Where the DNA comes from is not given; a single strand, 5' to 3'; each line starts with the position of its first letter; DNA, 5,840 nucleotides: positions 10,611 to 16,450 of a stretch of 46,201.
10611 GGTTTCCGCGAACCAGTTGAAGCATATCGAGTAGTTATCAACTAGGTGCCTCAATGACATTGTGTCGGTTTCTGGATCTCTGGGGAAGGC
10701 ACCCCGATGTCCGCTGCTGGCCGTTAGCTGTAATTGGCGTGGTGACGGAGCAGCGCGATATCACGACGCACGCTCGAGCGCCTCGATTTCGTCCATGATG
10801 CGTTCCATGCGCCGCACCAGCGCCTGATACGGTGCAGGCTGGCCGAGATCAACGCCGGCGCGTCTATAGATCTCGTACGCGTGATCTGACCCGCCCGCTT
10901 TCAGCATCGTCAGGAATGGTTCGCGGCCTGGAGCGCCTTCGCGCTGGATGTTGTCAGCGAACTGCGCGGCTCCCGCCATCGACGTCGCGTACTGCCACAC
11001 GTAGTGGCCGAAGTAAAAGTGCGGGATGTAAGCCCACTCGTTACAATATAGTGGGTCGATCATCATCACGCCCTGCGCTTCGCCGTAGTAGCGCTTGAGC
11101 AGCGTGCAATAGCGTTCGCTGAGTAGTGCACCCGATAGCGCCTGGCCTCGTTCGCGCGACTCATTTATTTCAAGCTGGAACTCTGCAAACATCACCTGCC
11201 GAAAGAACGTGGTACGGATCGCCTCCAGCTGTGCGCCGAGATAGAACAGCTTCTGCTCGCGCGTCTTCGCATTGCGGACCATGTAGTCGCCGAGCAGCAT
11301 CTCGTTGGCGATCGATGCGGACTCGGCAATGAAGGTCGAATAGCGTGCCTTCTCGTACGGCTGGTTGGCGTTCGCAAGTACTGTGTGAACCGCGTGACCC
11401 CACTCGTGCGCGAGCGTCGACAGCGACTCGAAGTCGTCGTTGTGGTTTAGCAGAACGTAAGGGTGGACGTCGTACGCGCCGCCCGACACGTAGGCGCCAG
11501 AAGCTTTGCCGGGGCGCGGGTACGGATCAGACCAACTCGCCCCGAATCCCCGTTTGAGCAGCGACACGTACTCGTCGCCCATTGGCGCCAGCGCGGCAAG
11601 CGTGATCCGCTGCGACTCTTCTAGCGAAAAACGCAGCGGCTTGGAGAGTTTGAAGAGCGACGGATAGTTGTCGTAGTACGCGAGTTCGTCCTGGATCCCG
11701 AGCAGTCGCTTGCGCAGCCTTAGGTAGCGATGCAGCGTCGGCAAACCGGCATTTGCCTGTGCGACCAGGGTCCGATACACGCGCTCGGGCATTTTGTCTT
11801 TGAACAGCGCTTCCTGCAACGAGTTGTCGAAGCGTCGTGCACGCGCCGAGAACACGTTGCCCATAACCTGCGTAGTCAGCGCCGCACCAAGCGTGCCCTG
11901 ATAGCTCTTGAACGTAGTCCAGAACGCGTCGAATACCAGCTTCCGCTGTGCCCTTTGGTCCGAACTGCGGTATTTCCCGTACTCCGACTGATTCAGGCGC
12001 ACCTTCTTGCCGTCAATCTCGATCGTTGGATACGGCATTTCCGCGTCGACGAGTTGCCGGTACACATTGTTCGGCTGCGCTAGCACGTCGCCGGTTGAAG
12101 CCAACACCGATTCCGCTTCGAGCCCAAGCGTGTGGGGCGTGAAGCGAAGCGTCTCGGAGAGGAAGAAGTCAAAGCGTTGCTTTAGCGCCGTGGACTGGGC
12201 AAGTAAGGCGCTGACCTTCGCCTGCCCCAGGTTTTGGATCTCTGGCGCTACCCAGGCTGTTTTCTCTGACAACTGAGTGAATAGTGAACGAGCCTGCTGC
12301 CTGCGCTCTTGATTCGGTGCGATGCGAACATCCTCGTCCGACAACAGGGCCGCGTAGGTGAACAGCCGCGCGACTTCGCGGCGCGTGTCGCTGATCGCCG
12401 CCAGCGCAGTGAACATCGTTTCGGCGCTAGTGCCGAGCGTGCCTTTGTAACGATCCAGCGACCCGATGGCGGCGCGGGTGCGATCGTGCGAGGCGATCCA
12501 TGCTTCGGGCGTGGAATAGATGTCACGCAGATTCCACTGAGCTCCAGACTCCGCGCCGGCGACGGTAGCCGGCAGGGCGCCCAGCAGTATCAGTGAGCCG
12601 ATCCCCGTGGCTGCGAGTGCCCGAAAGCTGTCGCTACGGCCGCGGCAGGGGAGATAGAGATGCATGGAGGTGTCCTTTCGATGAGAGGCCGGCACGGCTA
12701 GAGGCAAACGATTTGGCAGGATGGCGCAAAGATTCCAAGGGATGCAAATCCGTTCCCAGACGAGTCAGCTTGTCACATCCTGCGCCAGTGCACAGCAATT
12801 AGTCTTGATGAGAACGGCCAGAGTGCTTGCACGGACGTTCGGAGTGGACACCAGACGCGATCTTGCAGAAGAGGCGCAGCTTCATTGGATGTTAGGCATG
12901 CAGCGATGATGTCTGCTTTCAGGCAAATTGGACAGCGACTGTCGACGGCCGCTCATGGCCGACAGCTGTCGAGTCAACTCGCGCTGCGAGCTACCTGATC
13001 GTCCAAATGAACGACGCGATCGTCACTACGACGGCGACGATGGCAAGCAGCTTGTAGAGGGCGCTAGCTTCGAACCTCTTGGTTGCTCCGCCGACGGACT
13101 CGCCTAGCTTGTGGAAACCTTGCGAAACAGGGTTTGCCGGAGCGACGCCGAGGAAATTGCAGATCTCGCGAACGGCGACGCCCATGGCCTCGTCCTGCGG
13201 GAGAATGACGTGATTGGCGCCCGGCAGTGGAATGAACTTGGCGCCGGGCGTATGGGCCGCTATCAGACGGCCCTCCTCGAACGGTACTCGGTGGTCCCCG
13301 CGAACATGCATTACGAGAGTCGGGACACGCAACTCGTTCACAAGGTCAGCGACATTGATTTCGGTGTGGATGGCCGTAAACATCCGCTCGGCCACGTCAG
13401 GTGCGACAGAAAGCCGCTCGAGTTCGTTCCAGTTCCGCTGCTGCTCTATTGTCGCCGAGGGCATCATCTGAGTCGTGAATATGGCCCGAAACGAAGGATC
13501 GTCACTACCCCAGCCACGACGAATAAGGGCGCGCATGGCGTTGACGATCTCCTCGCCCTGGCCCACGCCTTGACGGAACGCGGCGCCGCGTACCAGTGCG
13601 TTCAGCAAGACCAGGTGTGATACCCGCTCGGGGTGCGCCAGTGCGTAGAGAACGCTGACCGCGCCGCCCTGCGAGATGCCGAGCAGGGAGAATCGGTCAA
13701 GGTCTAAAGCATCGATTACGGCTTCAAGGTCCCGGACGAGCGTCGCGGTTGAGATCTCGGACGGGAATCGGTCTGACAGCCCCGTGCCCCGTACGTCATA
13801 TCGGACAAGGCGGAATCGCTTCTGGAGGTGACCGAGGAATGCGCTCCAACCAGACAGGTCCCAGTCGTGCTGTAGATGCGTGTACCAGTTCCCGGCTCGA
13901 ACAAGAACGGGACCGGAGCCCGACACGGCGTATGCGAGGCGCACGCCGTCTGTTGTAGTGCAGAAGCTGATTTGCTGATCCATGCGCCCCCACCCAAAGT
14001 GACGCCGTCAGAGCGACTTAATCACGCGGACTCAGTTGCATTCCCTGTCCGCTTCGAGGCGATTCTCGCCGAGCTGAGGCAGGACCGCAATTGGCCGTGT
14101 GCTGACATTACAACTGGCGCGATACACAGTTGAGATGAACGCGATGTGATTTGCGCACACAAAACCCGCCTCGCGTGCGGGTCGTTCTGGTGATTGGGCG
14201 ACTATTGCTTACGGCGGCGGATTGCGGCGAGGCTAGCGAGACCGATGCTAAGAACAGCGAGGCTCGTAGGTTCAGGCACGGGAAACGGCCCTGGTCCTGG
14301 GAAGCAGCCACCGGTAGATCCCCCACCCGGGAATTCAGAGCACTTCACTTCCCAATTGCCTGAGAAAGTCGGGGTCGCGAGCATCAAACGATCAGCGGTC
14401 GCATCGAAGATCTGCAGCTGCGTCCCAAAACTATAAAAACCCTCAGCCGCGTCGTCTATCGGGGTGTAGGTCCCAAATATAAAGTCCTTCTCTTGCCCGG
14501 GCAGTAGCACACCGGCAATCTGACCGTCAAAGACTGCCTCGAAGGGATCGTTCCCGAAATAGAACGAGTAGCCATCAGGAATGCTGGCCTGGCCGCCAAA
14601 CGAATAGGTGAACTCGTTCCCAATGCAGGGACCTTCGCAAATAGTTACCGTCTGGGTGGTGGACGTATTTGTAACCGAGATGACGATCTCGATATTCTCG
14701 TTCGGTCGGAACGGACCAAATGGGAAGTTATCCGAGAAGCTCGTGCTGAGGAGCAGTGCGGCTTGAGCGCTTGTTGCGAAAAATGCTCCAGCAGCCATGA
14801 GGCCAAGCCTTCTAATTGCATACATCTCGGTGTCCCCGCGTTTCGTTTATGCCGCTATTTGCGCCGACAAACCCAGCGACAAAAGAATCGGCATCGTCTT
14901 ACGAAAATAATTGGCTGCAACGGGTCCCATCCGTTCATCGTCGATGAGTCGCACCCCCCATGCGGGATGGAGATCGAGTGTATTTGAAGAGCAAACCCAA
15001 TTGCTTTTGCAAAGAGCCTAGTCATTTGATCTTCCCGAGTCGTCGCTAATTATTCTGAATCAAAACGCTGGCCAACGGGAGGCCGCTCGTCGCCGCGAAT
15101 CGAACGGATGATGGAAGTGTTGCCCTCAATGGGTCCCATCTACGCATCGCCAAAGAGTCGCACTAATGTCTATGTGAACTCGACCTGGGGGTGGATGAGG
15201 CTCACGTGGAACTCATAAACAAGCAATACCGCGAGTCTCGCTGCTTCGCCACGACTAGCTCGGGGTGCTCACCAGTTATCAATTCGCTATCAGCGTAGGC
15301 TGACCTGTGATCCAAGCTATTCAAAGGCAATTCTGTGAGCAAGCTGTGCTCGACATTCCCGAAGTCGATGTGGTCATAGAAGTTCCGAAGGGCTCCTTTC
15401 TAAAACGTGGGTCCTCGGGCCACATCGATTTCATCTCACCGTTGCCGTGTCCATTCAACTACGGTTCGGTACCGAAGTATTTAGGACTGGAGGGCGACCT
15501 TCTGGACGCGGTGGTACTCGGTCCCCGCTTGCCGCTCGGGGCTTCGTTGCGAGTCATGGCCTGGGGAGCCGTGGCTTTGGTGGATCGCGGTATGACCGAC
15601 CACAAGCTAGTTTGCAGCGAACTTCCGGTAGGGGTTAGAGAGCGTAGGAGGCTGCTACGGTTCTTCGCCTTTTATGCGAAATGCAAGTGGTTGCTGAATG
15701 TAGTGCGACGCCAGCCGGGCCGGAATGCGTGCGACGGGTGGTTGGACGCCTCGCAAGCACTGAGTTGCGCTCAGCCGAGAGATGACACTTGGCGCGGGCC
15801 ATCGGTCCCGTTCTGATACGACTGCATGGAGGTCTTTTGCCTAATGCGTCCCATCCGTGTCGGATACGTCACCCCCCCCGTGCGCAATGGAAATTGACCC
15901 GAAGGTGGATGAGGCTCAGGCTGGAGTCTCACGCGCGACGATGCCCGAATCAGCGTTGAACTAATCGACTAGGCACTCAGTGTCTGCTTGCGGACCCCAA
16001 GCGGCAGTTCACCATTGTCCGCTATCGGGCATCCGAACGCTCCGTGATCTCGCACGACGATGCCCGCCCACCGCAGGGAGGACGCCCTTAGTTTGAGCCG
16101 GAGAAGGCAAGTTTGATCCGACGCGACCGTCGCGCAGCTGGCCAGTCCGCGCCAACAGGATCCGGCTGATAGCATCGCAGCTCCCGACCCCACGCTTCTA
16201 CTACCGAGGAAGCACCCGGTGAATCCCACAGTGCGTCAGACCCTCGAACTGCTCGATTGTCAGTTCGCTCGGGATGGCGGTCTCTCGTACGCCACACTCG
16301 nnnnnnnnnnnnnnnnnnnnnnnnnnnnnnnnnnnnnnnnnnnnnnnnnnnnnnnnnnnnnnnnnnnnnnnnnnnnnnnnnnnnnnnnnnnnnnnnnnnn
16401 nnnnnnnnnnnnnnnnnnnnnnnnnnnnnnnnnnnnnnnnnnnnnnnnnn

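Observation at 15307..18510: Pyrophosphatase-like gene plus a 763-aa TPR / TIR-or-NDT-like protein: candidate undescribed nucleotide-targeting conflict module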

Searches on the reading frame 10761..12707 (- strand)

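Call 59: search_protein_families(library=pfam, proteins=[window:10761-12707:-], max_evalue=0.01)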
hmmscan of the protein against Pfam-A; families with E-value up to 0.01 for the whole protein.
window:10761-12707:- (648 aa): 3 families
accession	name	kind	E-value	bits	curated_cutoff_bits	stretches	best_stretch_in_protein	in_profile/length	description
PF01432.26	Peptidase_M3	-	3.1e-54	185.5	27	1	247-629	3-453/457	Peptidase family M3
PF08439.15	Peptidase_M3_N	-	3.7e-10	40.3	25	1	156-224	1-68/70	Oligopeptidase F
PF06114.19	Peptidase_M78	-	0.0038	17.4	22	0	412-448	23-62/123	IrrE N-terminal-like domain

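Call 90: search_protein_families(library=padloc, proteins=[window:10761-12704:-], max_evalue=0.001)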
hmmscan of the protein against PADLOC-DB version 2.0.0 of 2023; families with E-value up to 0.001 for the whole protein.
window:10761-12704:- (647 aa): 0 families

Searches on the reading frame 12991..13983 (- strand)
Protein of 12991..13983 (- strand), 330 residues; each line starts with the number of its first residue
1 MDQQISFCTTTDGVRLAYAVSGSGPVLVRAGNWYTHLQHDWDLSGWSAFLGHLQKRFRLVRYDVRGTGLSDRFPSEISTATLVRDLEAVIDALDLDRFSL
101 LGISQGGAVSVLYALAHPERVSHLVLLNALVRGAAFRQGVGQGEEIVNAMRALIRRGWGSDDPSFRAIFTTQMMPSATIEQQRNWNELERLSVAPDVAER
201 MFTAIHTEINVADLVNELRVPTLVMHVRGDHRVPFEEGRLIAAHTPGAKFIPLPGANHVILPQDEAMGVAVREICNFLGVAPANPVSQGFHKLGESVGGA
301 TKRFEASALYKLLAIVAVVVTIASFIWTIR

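Call 59: search_protein_families(library=pfam, proteins=[window:12991-13983:-], max_evalue=0.01)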
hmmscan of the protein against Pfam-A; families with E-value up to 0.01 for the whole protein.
window:12991-13983:- (330 aa): 5 families
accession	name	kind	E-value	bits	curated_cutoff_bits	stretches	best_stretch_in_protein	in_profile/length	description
PF00561.26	Abhydrolase_1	-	1.6e-22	80.8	25.8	1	46-261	16-241/245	alpha/beta hydrolase fold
PF12697.13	Abhydrolase_6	-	3.7e-15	57.6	26.3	1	31-267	6-211/217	Alpha/beta hydrolase family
PF12146.15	Hydrolase_4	-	6.3e-12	45.7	27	1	57-261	32-235/239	Serine aminopeptidase, S33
PF03096.20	Ndr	-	3.7e-06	26.3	23.3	1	78-135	81-138/283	Ndr family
PF00756.26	Esterase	-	0.0091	16.2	22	0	98-132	117-151/251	Putative esterase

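Call 90: search_protein_families(library=padloc, proteins=[window:12991-13980:-], max_evalue=0.001)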
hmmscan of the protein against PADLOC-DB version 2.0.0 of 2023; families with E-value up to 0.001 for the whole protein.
window:12991-13980:- (329 aa): 1 family
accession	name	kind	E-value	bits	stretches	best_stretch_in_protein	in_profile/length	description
PDLC01094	C3a206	-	1.6e-07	28.7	1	70-146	188-265/504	TAP-like protein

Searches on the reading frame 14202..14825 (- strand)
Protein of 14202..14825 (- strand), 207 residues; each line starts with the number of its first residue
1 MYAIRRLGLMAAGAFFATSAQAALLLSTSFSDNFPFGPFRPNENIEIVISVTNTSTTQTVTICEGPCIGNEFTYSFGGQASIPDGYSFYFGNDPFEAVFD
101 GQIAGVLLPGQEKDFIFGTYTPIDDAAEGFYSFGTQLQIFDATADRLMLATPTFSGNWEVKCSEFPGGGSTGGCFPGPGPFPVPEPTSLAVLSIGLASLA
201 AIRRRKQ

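Call 59: search_protein_families(library=pfam, proteins=[window:14202-14825:-], max_evalue=0.01)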
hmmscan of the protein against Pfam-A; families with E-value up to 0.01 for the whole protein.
window:14202-14825:- (207 aa): 1 family
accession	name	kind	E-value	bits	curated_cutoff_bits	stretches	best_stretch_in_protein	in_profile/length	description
PF07589.16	PEP-CTERM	-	2.8e-05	24.4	20.7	1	182-205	1-24/24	PEP-CTERM motif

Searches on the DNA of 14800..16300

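Call 79: search_rna_families(source=window, start=14800, end=16300, threshold=evalue, max_evalue=1, show_alignments=2)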
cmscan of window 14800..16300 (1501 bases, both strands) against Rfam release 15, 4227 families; matches with E-value up to 1: 0.
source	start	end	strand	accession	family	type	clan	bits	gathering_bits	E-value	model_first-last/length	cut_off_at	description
